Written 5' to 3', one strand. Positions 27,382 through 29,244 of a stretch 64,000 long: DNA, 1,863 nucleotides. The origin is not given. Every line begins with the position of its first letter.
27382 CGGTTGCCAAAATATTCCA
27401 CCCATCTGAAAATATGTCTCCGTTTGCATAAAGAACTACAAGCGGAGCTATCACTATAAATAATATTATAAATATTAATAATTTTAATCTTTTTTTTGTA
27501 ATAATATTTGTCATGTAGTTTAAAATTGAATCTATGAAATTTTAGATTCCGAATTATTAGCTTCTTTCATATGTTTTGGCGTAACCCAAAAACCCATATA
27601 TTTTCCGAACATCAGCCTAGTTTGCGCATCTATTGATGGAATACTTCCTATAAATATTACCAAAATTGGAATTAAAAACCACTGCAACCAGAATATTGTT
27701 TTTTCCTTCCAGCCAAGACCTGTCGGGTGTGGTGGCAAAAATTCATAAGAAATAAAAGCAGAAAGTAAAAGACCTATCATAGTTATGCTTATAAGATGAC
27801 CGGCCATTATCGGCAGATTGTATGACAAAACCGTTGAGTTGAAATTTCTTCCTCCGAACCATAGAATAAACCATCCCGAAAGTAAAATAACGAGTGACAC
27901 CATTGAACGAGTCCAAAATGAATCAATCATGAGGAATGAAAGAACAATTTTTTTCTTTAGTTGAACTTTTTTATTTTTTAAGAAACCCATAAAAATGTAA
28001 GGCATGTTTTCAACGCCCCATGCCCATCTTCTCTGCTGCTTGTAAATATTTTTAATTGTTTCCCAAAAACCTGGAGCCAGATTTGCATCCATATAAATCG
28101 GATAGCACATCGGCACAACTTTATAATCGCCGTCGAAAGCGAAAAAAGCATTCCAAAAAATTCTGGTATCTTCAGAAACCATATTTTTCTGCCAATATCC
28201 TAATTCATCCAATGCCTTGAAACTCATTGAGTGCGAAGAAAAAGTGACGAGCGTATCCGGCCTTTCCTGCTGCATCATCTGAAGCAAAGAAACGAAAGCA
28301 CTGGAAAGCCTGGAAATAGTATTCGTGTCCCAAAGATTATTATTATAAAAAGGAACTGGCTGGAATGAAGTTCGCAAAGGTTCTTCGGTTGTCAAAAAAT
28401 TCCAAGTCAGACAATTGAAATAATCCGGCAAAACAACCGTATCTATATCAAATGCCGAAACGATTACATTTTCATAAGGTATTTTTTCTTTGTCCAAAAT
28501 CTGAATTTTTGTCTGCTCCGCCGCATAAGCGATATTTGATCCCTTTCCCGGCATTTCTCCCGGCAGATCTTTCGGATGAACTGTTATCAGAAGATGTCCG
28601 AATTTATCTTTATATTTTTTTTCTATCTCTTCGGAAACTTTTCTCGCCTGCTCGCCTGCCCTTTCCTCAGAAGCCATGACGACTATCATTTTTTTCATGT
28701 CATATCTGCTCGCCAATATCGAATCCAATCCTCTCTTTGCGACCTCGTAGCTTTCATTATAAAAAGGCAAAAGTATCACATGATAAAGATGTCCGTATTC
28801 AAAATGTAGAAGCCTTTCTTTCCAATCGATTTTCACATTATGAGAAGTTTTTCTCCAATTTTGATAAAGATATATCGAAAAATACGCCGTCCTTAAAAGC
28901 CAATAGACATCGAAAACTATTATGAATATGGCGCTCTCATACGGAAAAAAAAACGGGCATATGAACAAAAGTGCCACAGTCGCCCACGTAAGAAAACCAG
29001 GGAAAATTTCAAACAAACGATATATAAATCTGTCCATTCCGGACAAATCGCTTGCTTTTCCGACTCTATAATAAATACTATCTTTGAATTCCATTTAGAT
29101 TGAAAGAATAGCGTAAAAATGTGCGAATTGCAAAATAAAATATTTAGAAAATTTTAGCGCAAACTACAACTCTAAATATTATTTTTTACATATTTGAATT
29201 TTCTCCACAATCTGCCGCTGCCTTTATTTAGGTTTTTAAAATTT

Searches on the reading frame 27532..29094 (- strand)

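Call 50: search_protein_families(library=pfam, proteins=[window:27532-29094:-], max_evalue=0.001)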
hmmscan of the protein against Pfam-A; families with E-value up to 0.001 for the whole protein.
window:27532-29094:- (520 aa): 1 family
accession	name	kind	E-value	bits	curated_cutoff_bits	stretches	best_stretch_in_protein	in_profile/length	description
PF13632.12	Glyco_trans_2_3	-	5.5e-08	33.3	27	1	216-411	6-183/198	Glycosyl transferase family group 2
